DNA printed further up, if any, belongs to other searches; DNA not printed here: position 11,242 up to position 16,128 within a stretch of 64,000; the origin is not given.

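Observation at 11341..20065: Reduced T7SSb-like locus: EssC, YukD and a WXG array, with no EssB, EsaA or EssA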

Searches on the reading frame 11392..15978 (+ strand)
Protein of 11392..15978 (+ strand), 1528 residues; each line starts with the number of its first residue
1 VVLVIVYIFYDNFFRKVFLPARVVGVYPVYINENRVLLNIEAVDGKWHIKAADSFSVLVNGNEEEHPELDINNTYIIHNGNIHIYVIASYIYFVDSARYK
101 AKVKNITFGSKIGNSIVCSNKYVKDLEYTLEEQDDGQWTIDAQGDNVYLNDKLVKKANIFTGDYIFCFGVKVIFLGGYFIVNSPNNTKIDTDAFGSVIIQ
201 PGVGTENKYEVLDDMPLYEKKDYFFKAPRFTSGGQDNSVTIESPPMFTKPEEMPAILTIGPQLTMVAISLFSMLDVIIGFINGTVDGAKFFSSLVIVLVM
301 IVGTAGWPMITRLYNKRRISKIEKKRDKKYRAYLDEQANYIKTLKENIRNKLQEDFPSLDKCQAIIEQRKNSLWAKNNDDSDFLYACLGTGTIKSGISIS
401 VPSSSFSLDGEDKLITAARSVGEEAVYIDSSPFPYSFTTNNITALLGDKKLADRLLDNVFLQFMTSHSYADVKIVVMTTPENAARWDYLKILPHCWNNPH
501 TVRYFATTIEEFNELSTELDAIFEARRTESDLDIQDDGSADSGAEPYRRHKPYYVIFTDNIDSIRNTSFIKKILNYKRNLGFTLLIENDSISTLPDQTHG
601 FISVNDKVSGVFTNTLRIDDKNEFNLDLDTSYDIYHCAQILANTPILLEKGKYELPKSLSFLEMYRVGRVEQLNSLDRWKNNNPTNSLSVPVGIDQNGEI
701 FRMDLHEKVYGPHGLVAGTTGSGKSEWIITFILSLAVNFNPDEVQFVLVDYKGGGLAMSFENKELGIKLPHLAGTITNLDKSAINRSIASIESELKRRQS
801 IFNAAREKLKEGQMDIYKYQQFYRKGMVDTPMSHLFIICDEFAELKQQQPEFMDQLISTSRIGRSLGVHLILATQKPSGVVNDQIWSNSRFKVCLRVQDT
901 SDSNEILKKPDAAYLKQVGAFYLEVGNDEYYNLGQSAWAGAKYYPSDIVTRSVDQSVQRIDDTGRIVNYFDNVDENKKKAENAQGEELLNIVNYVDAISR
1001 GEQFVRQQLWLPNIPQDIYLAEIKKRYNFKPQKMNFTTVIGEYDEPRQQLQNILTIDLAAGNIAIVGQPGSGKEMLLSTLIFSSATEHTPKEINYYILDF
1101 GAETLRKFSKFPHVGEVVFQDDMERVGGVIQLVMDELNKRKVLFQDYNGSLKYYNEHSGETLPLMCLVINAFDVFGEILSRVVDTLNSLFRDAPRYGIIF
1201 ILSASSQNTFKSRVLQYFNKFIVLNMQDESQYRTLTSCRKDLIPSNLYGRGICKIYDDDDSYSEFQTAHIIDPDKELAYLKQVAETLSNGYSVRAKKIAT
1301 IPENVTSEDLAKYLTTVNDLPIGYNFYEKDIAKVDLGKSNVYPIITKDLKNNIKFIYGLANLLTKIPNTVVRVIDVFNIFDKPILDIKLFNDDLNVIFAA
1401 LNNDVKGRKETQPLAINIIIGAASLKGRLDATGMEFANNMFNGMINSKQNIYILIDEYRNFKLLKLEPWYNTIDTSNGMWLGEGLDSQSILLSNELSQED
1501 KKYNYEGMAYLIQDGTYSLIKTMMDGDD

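Call 3: search_protein_families(library=pfam, proteins=[window:11392-15978:+], max_evalue=1)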
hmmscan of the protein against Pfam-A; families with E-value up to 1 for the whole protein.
window:11392-15978:+ (1528 aa): 15 families
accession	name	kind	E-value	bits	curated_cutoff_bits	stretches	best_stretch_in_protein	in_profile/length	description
PF01580.24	FtsK_SpoIIIE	-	3.6e-49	167.6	24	2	676-878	6-220/221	FtsK/SpoIIIE family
PF05729.18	NACHT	-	2e-05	24.9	26.7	1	1063-1211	3-135/167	NACHT domain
PF13401.12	AAA_22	-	0.00018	22.3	27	1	713-874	7-122/130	AAA domain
PF24883.2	NPHP3_N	-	0.00044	20.9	24.8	1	1063-1111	25-71/164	Nephrocystin 3, N-terminal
PF13555.12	AAA_29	-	0.0048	17.1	27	0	1056-1077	17-39/61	P-loop containing region of AAA domain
PF12696.13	TraG-D_C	-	0.012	16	22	1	835-905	2-74/126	TraM recognition site of TraD and TraG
PF06414.18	Zeta_toxin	-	0.04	13.8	22.3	0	714-748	19-58/199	Zeta toxin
PF05872.18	HerA_C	-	0.041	13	22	0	707-754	17-60/502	Helicase HerA-like C-terminal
PF01935.23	DUF87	-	0.055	14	23.2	0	707-750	19-59/220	Helicase HerA, central domain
PF10669.14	Phage_Gp23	-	0.09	13.6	29.3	1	289-350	20-82/120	Protein gp23 (Bacteriophage A118)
PF20720.3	nSTAND3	-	0.094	12.8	27.2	1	1061-1122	18-73/155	Novel STAND NTPase 3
PF12846.13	AAA_10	-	0.095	12.2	27.5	0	856-908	262-314/362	AAA-like domain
PF13245.12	AAA_19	-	0.12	13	25.1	0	1056-1084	7-35/134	AAA domain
PF13012.11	MitMem_reg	-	0.15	12.4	26.6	1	964-1000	42-78/113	Maintenance of mitochondrial structure and function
PF00437.27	T2SSE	-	0.24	10.5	24.9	0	713-730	142-161/370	Type II/IV secretion system protein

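Call 4: search_protein_families(library=ncbifam, proteins=[window:11392-15978:+], max_evalue=1)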
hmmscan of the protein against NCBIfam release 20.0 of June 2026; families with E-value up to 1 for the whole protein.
window:11392-15978:+ (1528 aa): 7 families
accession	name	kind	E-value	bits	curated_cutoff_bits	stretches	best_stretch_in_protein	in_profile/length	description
TIGR03928.1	T7_EssCb_Firm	equivalog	7.4e-279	928.3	778.4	1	222-1521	4-1293/1296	type VII secretion protein EssC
TIGR03924.1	T7SS_EccC_a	equivalog_domain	1.3e-104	351.3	509.15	2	244-930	4-661/673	type VII secretion protein EccCa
TIGR03925.1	T7SS_EccC_b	equivalog_domain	1.3e-71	241.6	346.55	2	1006-1333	17-355/564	type VII secretion protein EccCb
NF007615.0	PRK10263.1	equivalog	1.3e-18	66.1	1566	2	676-920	978-1229/1355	DNA translocase FtsK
NF040937.1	HerA_Thermprot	equivalog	0.0014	17.2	800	1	860-911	378-428/487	DNA double-strand break repair helicase HerA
NF008364.0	PRK11160.1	equivalog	0.1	11.2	630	1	1028-1081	333-387/575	heme ABC transporter ATP-binding protein/permease CydC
NF010178.0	PRK13657.1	equivalog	0.19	10.1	733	1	1033-1080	334-381/588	glucan ABC transporter ATP-binding protein/ permease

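Call 7: find_related_loci(query=window:11392-15978:+, collection=genome_contigs, flank=10000)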
Query window:11392-15978:+ (1528 aa) in genome_contigs; peptide patterns used: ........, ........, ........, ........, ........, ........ (x = any residue, [..] = any of these).
23 stretches matched a pattern; 4 encode a relative of the query (tblastn E <= 1e-3); 4 distinct loci.
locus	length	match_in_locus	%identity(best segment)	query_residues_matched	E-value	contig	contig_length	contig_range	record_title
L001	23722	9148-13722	66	3-1528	0e+0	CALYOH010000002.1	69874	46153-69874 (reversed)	MAG: uncultured Bacillales bacterium isolate SRR13040389_bin.19_metaWRAP_v1.3_MAG genome assembly, contig: ERZ8969618.14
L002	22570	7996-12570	66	3-1528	0e+0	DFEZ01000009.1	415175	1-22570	MAG TPA_asm: Bacillales bacterium UBA3789 UBA3789_contig_323, whole genome shotgun sequence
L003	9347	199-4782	75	3-1528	0e+0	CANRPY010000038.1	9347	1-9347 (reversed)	MAG: uncultured Bacilli bacterium isolate Lapin-018__bin50 genome assembly, contig: Lapin-018__NODE_7463_length_9347_cov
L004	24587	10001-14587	43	4-1527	0e+0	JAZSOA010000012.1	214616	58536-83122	MAG: Candidatus Nanosyncoccaceae bacterium isolate T1900044549_TS20190015.MAGScoT_cleanbin_000074 SGB_198_k141_355814, w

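Call 66: search_solved_structures(query=window:11401-15975:+, max_evalue=0.001)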
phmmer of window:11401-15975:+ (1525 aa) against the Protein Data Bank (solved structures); distinct sequences matched with E-value up to 0.001: 11.
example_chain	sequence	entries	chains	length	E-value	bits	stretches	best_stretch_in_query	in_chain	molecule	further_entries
9qks_G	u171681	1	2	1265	4.8e-115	388.6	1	292-987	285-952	ESX secretion system protein YukB,Green fluorescent protein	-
4nh0_A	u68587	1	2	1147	1.9e-63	217.6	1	662-1251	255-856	Cell divisionFtsK/SpoIIIE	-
7b9f_C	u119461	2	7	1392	1.7e-42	148.1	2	684-929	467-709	EccC5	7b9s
7np7_C1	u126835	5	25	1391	2.2e-42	147.8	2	684-917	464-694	ESX-5 secretion system protein EccC5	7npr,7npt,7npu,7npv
4n1a_A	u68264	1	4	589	4.8e-22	80.4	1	1034-1251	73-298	Cell divisionFtsK/SpoIIIE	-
4lya_A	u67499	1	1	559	1.5e-21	78.8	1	1036-1232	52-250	Uncharacterized protein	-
5fv0_A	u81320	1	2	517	1.7e-21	78.5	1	1037-1232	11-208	ESX secretion system protein EccC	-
9jv8_A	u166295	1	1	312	3.9e-21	77.4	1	1004-1249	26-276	ESX-1 secretion system protein EccCb1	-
2ius_A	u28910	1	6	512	5.7e-15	56.9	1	673-916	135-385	DNA TRANSLOCASE FTSK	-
2iuu_A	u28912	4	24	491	1e-13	52.8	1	687-915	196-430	DNA TRANSLOCASE FTSK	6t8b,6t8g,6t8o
2iut_A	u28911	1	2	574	1.5e-13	52.3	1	687-915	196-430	DNA TRANSLOCASE FTSK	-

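Call 67: search_protein_families(library=pfam, proteins=[L004:14905-15846:+, L004:9298-9882:+, L004:8038-8409:+, L004:8415-8726:+, L004:5247-6041:-, L004:6038-6979:-, L003:5066-5578:-, L004:19438-20103:+, L004:10001-14593:+], max_evalue=0.01)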
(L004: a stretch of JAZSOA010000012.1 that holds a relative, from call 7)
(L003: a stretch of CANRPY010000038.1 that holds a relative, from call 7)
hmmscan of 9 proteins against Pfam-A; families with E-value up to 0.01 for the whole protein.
L004:14905-15846:+ (313 aa): 1 family
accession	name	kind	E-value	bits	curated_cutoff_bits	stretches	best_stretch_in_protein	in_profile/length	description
PF06624.17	RAMP4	-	0.00099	19.5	24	1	96-124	24-53/60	Ribosome associated membrane protein RAMP4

L004:9298-9882:+ (194 aa): 0 families

L004:8038-8409:+ (123 aa): 0 families

L004:8415-8726:+ (103 aa): 1 family
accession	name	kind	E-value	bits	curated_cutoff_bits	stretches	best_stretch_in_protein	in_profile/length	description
PF20211.3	DUF6571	-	0.01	14.8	27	0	19-55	9-45/729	Family of unknown function (DUF6571)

L004:5247-6041:- (264 aa): 4 families
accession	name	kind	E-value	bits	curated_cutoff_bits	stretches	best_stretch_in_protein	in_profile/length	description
PF00535.33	Glycos_transf_2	-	7.1e-22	78.6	23.3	1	4-118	2-116/168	Glycosyl transferase family 2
PF10111.15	Glyco_tranf_2_2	-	3.2e-10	40.4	27.3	1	4-104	2-104/276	Glycosyltransferase like family 2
PF13641.12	Glyco_tranf_2_3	-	7.2e-07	29.9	27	1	4-127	5-133/230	Glycosyltransferase like family 2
PF13704.12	Glyco_tranf_2_4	-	0.0037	18.2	27.5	1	26-103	15-94/98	Glycosyl transferase family 2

L004:6038-6979:- (313 aa): 2 families
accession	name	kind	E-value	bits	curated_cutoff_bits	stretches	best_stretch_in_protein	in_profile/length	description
PF00535.33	Glycos_transf_2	-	6.3e-19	69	23.3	1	6-153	2-150/168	Glycosyl transferase family 2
PF10111.15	Glyco_tranf_2_2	-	0.00015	21.8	27.3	1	24-105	20-104/276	Glycosyltransferase like family 2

L003:5066-5578:- (170 aa): 4 families
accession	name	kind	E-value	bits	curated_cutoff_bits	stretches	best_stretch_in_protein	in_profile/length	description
PF00583.31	Acetyltransf_1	-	1.4e-08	35.4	20.7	1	30-146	13-116/116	Acetyltransferase (GNAT) family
PF08445.16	FR47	-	2.1e-06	28.1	22.1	1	82-149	14-80/86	FR47-like protein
PF13673.13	Acetyltransf_10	-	0.00036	21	23.6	1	86-153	48-113/128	Acetyltransferase (GNAT) domain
PF13527.13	Acetyltransf_9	-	0.002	18.6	25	1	85-147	68-125/127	Acetyltransferase (GNAT) domain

L004:19438-20103:+ (221 aa): 1 family
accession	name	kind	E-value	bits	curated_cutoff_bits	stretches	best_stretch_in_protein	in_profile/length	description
PF04203.18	Sortase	-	1.1e-13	51.4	26.6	1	86-205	1-106/125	Sortase domain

L004:10001-14593:+ (1530 aa): 2 families
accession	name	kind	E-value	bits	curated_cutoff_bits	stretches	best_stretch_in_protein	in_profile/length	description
PF01580.24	FtsK_SpoIIIE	-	5.9e-38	131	24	2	683-882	9-220/221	FtsK/SpoIIIE family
PF05872.18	HerA_C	-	0.0027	16.9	22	0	709-761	15-65/502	Helicase HerA-like C-terminal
